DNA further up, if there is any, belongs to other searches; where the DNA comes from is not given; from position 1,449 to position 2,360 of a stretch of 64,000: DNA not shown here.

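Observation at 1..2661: Unusual accessory enzyme set: Rnl2-type RNA ligase, Toprim protein, sulfotransferase and stand-alone Pnk-like kinase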

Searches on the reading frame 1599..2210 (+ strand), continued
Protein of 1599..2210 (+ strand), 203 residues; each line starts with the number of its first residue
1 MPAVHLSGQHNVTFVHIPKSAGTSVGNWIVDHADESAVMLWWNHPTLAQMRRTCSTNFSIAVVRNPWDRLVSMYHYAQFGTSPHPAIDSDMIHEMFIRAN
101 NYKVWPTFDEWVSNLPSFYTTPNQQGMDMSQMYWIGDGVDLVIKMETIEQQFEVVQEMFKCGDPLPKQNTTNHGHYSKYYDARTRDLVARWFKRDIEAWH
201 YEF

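Call 33: fold_search(model_id=the predicted structure, library=pdb)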
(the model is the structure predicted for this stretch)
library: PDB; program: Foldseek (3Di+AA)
matches with E <= 10: 432; with E <= 0.001: 5
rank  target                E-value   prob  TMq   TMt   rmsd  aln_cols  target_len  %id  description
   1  5x2b_G                1.2e-04  1.00  0.44  0.34  10.1       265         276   13  Crystal structure of mouse sulfotransferase SULT7A1 complexed with PAP (released 2018-03-28)
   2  5x2b_H                1.7e-04  1.00  0.41  0.31   9.3       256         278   12  Crystal structure of mouse sulfotransferase SULT7A1 complexed with PAP (released 2018-03-28)
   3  5x2b_F                3.2e-04  1.00  0.44  0.33  10.1       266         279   13  Crystal structure of mouse sulfotransferase SULT7A1 complexed with PAP (released 2018-03-28)
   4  5x2b_L                7.2e-04  0.97  0.40  0.31  11.2       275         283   12  Crystal structure of mouse sulfotransferase SULT7A1 complexed with PAP (released 2018-03-28)
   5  7eov                  8.2e-04  0.99  0.42  0.32  10.4       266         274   15  Crystal structure of mouse cytosolic sulfotransferase mSULT2A8 in complex with PAP and cholic acid (released 2021-05-05)
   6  7d1x_B                1.8e-03  0.97  0.40  0.33  10.7       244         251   14  Crystal structure of 7-alpha-hydroxyl bile acid sulfotransferase (Sult2a8) (released 2021-09-22)
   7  2reo                  2.0e-03  0.96  0.31  0.29  10.2       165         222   18  Crystal structure of human sulfotransferase 1C3 (Sult1C3) in complex with PAP (released 2007-10-09)
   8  2qp3                  2.1e-03  0.99  0.47  0.38   7.4       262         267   11  Identification and Characterization of Two Amino Acids Critical for the Substrate Inhibition of SULT2A1 (released 2008-07-29)
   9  5x2b_C                2.1e-03  0.97  0.42  0.31  10.4       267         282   13  Crystal structure of mouse sulfotransferase SULT7A1 complexed with PAP (released 2018-03-28)
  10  1cjm                  2.6e-03  0.96  0.42  0.38  11.1       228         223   15  HUMAN SULT1A3 WITH SULFATE BOUND (released 1999-11-10)
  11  5t03_B                2.7e-03  0.99  0.48  0.17  10.9       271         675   12  Crystal structure of heparan sulfate 6-O-sulfotransferase with bound PAP and glucuronic acid containing hexasaccharide (released 2017-02-01)
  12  5x2b_E                3.1e-03  0.82  0.33  0.25  13.9       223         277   15  Crystal structure of mouse sulfotransferase SULT7A1 complexed with PAP (released 2018-03-28)
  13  2h8k_A                3.3e-03  0.84  0.30  0.25  15.5       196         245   16  Human Sulfotranferase SULT1C3 in complex with PAP (released 2006-06-20)
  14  1q1z                  3.5e-03  0.92  0.43  0.32  10.1       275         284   13  Crystal structure of human cholesterol sulfotransferase (SULT2B1b) in the presence of PAP (released 2003-11-11)
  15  5x2b_J                3.8e-03  0.96  0.45  0.34   9.7       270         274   12  Crystal structure of mouse sulfotransferase SULT7A1 complexed with PAP (released 2018-03-28)
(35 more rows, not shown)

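Call 54: search_protein_families(library=pfam, alignment_id=A3, max_evalue=0.0001)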
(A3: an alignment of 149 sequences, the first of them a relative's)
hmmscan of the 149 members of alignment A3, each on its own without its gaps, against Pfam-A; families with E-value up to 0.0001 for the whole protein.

A. member 1, L005:511-1299:+ (262 aa): 3 families
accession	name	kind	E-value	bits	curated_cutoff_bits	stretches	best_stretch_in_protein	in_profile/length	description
PF01583.26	APS_kinase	-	3.3e-09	37.4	21.1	1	4-89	5-93/152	Adenylylsulphate kinase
PF08433.16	KTI12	-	1.1e-07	32.1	22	1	3-77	3-78/271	Chromatin associated protein KTI12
PF13238.12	AAA_18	-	9.2e-07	29.8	29.4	1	4-65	1-55/128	AAA domain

B. families by the number of members that match (of 149 scanned): 107 families (the first 25 are shown)
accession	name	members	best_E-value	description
PF03567.20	Sulfotransfer_2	19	1.4e-18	Sulfotransferase family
PF00535.33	Glycos_transf_2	10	1.4e-40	Glycosyl transferase family 2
PF01370.27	Epimerase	8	1.9e-64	NAD dependent epimerase/dehydratase family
PF04321.23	RmlD_sub_bind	8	1.3e-25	RmlD substrate binding domain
PF13692.12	Glyco_trans_1_4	7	1.5e-37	Glycosyl transferases group 1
PF00534.26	Glycos_transf_1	6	3.5e-40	Glycosyl transferases group 1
PF13469.12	Sulfotransfer_3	6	3.1e-25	Sulfotransferase family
PF16363.11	GDP_Man_Dehyd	5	9.9e-105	GDP-mannose 4,6 dehydratase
PF01755.23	Glyco_transf_25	5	2.5e-19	Glycosyltransferase family 25 (LPS biosynthesis protein)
PF00685.33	Sulfotransfer_1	4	9.3e-20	Sulfotransferase domain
PF02719.21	Polysacc_synt_2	4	6.7e-17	Polysaccharide biosynthesis protein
PF01073.25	3Beta_HSD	4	3.1e-16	3-beta hydroxysteroid dehydrogenase/isomerase family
PF13578.12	Methyltransf_24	4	2.1e-13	Methyltransferase domain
PF10111.15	Glyco_tranf_2_2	4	5.6e-13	Glycosyltransferase like family 2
PF13641.12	Glyco_tranf_2_3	4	6.8e-13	Glycosyltransferase like family 2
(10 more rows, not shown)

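Call 79: search_protein_families(library=ncbifam, proteins=[window:1599-2210:+], max_evalue=0.01)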
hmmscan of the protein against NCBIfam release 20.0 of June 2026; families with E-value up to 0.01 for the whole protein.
window:1599-2210:+ (203 aa): 0 families

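Call 80: search_protein_families(library=pfam, proteins=[L002:8147-9643:+, L002:7381-8133:+, L002:6629-7381:+, L002:4248-5708:+, L002:1834-3144:+, L002:9739-9993:+, L089:896-1471:-, L089:1517-1813:+, L089:1813-2232:+, L005:511-1299:+], max_evalue=0.01)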
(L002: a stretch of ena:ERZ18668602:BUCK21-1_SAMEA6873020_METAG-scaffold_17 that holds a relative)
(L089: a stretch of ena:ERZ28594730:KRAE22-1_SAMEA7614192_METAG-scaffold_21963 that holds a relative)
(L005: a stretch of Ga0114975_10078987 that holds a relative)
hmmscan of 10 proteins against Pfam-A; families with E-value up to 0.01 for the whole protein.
L002:8147-9643:+ (498 aa): 0 families

L002:7381-8133:+ (250 aa): 3 families
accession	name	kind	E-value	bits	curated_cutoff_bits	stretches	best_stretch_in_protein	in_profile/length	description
PF01050.24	MannoseP_isomer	-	2.6e-19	70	23.6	1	142-249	12-113/116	Mannose-6-phosphate isomerase C-terminal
PF01467.32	CTP_transf_like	-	4.4e-13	50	21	1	6-99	2-87/133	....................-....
PF07883.17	Cupin_2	-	6.2e-10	39.1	27.2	1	163-236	3-69/70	Cupin domain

L002:6629-7381:+ (250 aa): 4 families
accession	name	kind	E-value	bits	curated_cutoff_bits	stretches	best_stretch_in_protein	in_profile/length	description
PF08241.18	Methyltransf_11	-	4.1e-06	27.8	21.2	1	36-135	2-94/95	Methyltransferase domain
PF08242.18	Methyltransf_12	-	1.9e-05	25.7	30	1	36-134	2-98/98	Methyltransferase domain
PF13847.12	Methyltransf_31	-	4.1e-05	23.7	27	1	34-138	7-111/145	Methyltransferase domain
PF13649.12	Methyltransf_25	-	0.00025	22.1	27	1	34-128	1-93/97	Methyltransferase domain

L002:4248-5708:+ (486 aa): 0 families

L002:1834-3144:+ (436 aa): 0 families

L002:9739-9993:+ (84 aa): 0 families

L089:896-1471:- (191 aa): 0 families

L089:1517-1813:+ (98 aa): 0 families

L089:1813-2232:+ (139 aa): 0 families

L005:511-1299:+ (262 aa): 14 families
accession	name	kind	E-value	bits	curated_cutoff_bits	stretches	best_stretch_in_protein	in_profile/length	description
PF01583.26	APS_kinase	-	3.3e-09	37.4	21.1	1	4-89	5-93/152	Adenylylsulphate kinase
PF08433.16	KTI12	-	1.1e-07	32.1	22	1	3-77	3-78/271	Chromatin associated protein KTI12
PF13238.12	AAA_18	-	9.2e-07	29.8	29.4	1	4-65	1-55/128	AAA domain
PF13521.12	AAA_28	-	0.00033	21.4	27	1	3-55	1-47/164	AAA domain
PF13671.12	AAA_33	-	0.0007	20.4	27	1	4-52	2-42/143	AAA domain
PF10662.15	PduV-EutP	-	0.0011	19.2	21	1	1-24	1-24/143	Ethanolamine utilisation - propanediol utilisation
PF00025.27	Arf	-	0.0011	18.9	22.3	1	3-48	16-64/174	ADP-ribosylation factor family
PF20720.3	nSTAND3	-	0.0013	18.9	27.2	1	3-32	19-48/155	Novel STAND NTPase 3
PF03266.21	NTPase_1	-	0.0015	18.8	23.9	1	3-47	1-45/168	NTPase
PF13207.12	AAA_17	-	0.0016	19.2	27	1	7-44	1-39/136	AAA domain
PF13401.12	AAA_22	-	0.0017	19.1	27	1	4-38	8-45/130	AAA domain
PF13191.12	AAA_16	-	0.0022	19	32.6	1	4-29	27-53/167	AAA ATPase domain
PF00004.35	AAA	-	0.0048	17.8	21.2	1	4-35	1-32/131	ATPase family associated with various cellular activities (AAA)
PF07728.20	AAA_5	-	0.0055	17.1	22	1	4-32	2-31/139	AAA domain (dynein-related subfamily)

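Call 85: search_protein_families(library=padloc, proteins=[window:1599-2210:+], max_evalue=0.01)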
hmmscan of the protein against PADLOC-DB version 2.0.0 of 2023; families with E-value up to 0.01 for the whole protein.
window:1599-2210:+ (203 aa): 0 families

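Call 94: search_protein_representatives(protein=window:1599-2210:+)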
Query: 203 residues. Proteins with E-value up to 0.001 (for the whole library): 7435; up to 1e-10: 1120; up to 1e-30: 23. The best 150 are listed.
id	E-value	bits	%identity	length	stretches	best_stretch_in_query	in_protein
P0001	1.2e-141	485.9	100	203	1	1-203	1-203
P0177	4.1e-45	170.4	42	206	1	1-203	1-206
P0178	1.7e-42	161.8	48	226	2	1-74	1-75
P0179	2.3e-42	161.4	39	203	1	1-203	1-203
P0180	2.3e-42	161.4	43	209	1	1-203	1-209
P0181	3.4e-42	160.8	37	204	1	1-203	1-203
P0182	6.8e-41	156.6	42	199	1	1-203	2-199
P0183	1.1e-39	152.7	37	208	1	1-203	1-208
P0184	3.2e-39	151.1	40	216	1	1-203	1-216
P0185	9.9e-38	146.2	45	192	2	1-140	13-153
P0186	5.4e-36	140.5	41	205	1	1-203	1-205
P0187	6.4e-36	140.3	40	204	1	1-203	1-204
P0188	1.5e-35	139.1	38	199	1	1-203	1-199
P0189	6.9e-34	133.7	36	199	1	1-203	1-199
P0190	7.4e-34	133.6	41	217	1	3-203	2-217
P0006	6.4e-33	130.5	40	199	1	2-203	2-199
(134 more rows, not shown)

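Call 95: find_related_loci(query=A1, collection=viral_contigs, flank=5000)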
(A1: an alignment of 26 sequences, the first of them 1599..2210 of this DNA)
Query A1 (203 aa) in viral_contigs; peptide patterns used: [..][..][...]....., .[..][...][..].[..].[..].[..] (x = any residue, [..] = any of these).
599 stretches matched a pattern (row limit reached: there are more); 403 encode a relative of the query (tblastn E <= 1e-3); the best 80 are kept; 80 distinct loci.
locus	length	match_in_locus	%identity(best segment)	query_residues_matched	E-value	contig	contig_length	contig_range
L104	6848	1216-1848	39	1-203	1e-43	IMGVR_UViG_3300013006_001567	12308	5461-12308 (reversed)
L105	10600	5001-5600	38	3-203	3e-41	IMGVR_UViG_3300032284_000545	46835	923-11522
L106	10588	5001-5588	34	3-203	2e-36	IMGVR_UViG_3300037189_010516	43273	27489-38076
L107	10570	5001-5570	36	6-203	5e-36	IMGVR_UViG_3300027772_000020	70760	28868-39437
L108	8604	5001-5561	35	1-203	4e-36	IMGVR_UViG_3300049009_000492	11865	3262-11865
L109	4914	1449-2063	33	1-203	3e-34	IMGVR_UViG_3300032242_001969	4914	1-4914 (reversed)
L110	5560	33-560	36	1-203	7e-32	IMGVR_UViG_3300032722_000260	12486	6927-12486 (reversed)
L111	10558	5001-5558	35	1-203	4e-31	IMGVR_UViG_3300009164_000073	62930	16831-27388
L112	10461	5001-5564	32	9-203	1e-30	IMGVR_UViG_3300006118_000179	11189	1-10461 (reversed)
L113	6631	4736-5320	33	1-203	5e-30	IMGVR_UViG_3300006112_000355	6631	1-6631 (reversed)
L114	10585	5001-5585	33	1-203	1e-29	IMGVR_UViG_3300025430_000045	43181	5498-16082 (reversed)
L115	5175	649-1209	34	1-203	1e-29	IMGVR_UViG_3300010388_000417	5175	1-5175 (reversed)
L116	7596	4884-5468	33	1-203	1e-29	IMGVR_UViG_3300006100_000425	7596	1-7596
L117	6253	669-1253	33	1-203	9e-30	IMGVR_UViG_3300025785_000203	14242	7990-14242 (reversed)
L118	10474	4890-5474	33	1-203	1e-29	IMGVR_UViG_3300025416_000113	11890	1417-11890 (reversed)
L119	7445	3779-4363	32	1-203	2e-28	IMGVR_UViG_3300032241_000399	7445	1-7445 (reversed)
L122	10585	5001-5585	31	1-203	9e-28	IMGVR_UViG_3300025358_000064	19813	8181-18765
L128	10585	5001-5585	29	12-203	1e-25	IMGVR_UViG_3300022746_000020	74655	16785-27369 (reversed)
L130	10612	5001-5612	30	2-203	2e-24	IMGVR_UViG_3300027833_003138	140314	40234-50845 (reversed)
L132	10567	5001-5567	31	12-203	6e-24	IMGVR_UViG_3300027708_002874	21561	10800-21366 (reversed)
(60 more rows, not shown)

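Call 97: search_protein_families(library=pfam, proteins=[L112:4564-4980:+, L132:5551-6357:+, L111:5734-6546:-, L130:6443-7249:-, L128:4537-4971:+, L122:4105-5001:+, L119:2883-3779:+], max_evalue=0.001)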
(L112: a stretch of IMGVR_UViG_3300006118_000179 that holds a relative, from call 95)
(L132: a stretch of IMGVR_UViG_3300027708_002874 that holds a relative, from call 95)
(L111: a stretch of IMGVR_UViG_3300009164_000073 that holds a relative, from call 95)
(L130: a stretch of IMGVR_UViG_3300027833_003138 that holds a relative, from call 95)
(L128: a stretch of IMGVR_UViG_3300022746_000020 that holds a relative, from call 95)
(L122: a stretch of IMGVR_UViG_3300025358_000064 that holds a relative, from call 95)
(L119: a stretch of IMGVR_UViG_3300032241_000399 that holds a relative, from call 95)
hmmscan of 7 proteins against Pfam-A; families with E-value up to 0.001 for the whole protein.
L112:4564-4980:+ (139 aa): 13 families
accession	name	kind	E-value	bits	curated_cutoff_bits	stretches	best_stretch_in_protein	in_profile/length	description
PF13671.12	AAA_33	-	5.3e-12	46.7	27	1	14-87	2-79/143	AAA domain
PF01583.26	APS_kinase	-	4.1e-10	40.3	21.1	1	13-94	4-90/152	Adenylylsulphate kinase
PF13238.12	AAA_18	-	3.3e-08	34.5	29.4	1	14-88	1-83/128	AAA domain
PF06414.18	Zeta_toxin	-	2.7e-06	27.4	22.3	1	14-48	19-57/199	Zeta toxin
PF05729.18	NACHT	-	3.1e-06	27.6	26.7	1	14-79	3-63/167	NACHT domain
PF13207.12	AAA_17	-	2.1e-05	25.2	27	1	17-44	1-28/136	AAA domain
PF00004.35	AAA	-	5.7e-05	24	21.2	1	14-57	1-46/131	ATPase family associated with various cellular activities (AAA)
PF00406.28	ADK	-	0.00025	21.6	26.8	1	16-48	1-34/151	Adenylate kinase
PF20720.3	nSTAND3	-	0.00027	21.1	27.2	1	14-35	20-41/155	Novel STAND NTPase 3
PF13479.12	AAA_24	-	0.00034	21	27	1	11-44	2-32/195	AAA domain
PF13521.12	AAA_28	-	0.0004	21.1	27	1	13-38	1-26/164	AAA domain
PF00025.27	Arf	-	0.00071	19.5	22.3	0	11-35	14-38/174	ADP-ribosylation factor family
PF13401.12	AAA_22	-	0.00074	20.3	27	1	14-49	8-33/130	AAA domain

L132:5551-6357:+ (269 aa): 9 families
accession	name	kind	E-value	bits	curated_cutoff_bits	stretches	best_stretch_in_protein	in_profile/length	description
PF01583.26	APS_kinase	-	2.1e-12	47.8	21.1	1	10-97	4-94/152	Adenylylsulphate kinase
PF08433.16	KTI12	-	8.1e-10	39.1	22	1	11-92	4-86/271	Chromatin associated protein KTI12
PF13521.12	AAA_28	-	1.6e-06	28.9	27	1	10-87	1-84/164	AAA domain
PF13238.12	AAA_18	-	6.7e-06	27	29.4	1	11-74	1-57/128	AAA domain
PF20720.3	nSTAND3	-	7.3e-06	26.2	27.2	1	9-54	18-61/155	Novel STAND NTPase 3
PF03266.21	NTPase_1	-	3.4e-05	24.2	23.9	1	10-56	1-47/168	NTPase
PF00005.33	ABC_tran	-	7.9e-05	23.7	25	1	9-72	12-74/137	ABC transporter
PF01591.24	6PF2K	-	0.00042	20.1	27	0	11-72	16-69/223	6-phosphofructo-2-kinase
PF00448.28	SRP54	-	0.00082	19.5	22.7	0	10-50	3-43/196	SRP54-type protein, GTPase domain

L111:5734-6546:- (271 aa): 13 families
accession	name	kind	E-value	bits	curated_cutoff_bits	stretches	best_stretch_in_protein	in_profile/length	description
PF01583.26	APS_kinase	-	1.1e-09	38.9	21.1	1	13-99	5-94/152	Adenylylsulphate kinase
PF08433.16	KTI12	-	2.7e-06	27.5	22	1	13-68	4-60/271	Chromatin associated protein KTI12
PF03266.21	NTPase_1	-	3.8e-06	27.3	23.9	1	12-54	1-43/168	NTPase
PF13671.12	AAA_33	-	5.1e-06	27.3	27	1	13-106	2-82/143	AAA domain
PF01591.24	6PF2K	-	6.8e-06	26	27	1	10-60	13-63/223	6-phosphofructo-2-kinase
PF13238.12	AAA_18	-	7e-06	27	29.4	1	13-48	1-30/128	AAA domain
PF20720.3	nSTAND3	-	3.1e-05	24.2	27.2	1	10-52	17-60/155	Novel STAND NTPase 3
PF06414.18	Zeta_toxin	-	0.00018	21.4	22.3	1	12-57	18-62/199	Zeta toxin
PF00448.28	SRP54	-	0.00019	21.6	22.7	1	12-50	3-41/196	SRP54-type protein, GTPase domain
PF00025.27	Arf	-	0.0002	21.3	22.3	1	6-71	10-78/174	ADP-ribosylation factor family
PF13191.12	AAA_16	-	0.00023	22.1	32.6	1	10-45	24-59/167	AAA ATPase domain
PF00005.33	ABC_tran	-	0.0006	20.9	25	0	10-50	11-51/137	ABC transporter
PF13401.12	AAA_22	-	0.0007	20.4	27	1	13-46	8-33/130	AAA domain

L130:6443-7249:- (269 aa): 8 families
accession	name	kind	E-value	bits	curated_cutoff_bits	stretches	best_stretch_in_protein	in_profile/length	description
PF01583.26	APS_kinase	-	1.4e-11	45.1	21.1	1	7-88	5-91/152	Adenylylsulphate kinase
PF13238.12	AAA_18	-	7.5e-08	33.3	29.4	1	7-89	1-91/128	AAA domain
PF13671.12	AAA_33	-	2.2e-07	31.7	27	1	7-89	2-88/143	AAA domain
PF13521.12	AAA_28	-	7.5e-05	23.4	27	1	6-57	1-50/164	AAA domain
PF13207.12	AAA_17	-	0.00019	22.2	27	1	10-35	1-26/136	AAA domain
PF20720.3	nSTAND3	-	0.00019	21.6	27.2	1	4-30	17-43/155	Novel STAND NTPase 3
PF01467.32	CTP_transf_like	-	0.00022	21.9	21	0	153-177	2-26/133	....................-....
PF13401.12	AAA_22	-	0.00087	20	27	0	7-38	8-37/130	AAA domain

L128:4537-4971:+ (145 aa): 9 families
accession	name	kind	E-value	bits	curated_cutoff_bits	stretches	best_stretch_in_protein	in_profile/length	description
PF01583.26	APS_kinase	-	2.7e-10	40.9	21.1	1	8-95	3-93/152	Adenylylsulphate kinase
PF08433.16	KTI12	-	1.1e-06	28.9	22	1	10-82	4-77/271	Chromatin associated protein KTI12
PF13671.12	AAA_33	-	2.2e-06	28.4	27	1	10-73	2-57/143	AAA domain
PF13238.12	AAA_18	-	2.6e-06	28.3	29.4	1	10-76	1-68/128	AAA domain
PF13521.12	AAA_28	-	4.7e-05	24.1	27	1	9-72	1-58/164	AAA domain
PF20720.3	nSTAND3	-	5.1e-05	23.5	27.2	1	10-44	20-53/155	Novel STAND NTPase 3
PF00025.27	Arf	-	0.00026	20.9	22.3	1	4-63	11-73/174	ADP-ribosylation factor family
PF13401.12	AAA_22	-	0.00078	20.2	27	1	10-38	8-33/130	AAA domain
PF01695.23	IstB_IS21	-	0.00082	19.4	24.1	0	9-92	94-170/238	IstB-like ATP binding protein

L122:4105-5001:+ (299 aa): 6 families
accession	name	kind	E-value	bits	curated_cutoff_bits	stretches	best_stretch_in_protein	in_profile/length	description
PF01583.26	APS_kinase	-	1.5e-06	28.8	21.1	1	26-128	4-94/152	Adenylylsulphate kinase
PF08433.16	KTI12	-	2.2e-06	27.9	22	1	27-100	4-63/271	Chromatin associated protein KTI12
PF13238.12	AAA_18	-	1.2e-05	26.2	29.4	1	27-54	1-27/128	AAA domain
PF01467.32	CTP_transf_like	-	0.00081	20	21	0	194-242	4-54/133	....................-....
PF00503.26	G-alpha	-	0.0009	18.9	48.8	0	24-68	21-64/333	G-protein alpha subunit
PF13479.12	AAA_24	-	0.00091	19.6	27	0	24-50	2-28/195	AAA domain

L119:2883-3779:+ (299 aa): 5 families
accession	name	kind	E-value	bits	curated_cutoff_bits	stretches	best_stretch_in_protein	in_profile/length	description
PF01583.26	APS_kinase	-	1.4e-06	28.9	21.1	1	26-128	4-94/152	Adenylylsulphate kinase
PF08433.16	KTI12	-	2.2e-06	27.8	22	1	27-100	4-63/271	Chromatin associated protein KTI12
PF13238.12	AAA_18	-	1.3e-05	26.1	29.4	1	27-54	1-27/128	AAA domain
PF01467.32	CTP_transf_like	-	0.0007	20.2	21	0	194-241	4-53/133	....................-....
PF00503.26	G-alpha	-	0.00086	19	48.8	0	24-70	21-66/333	G-protein alpha subunit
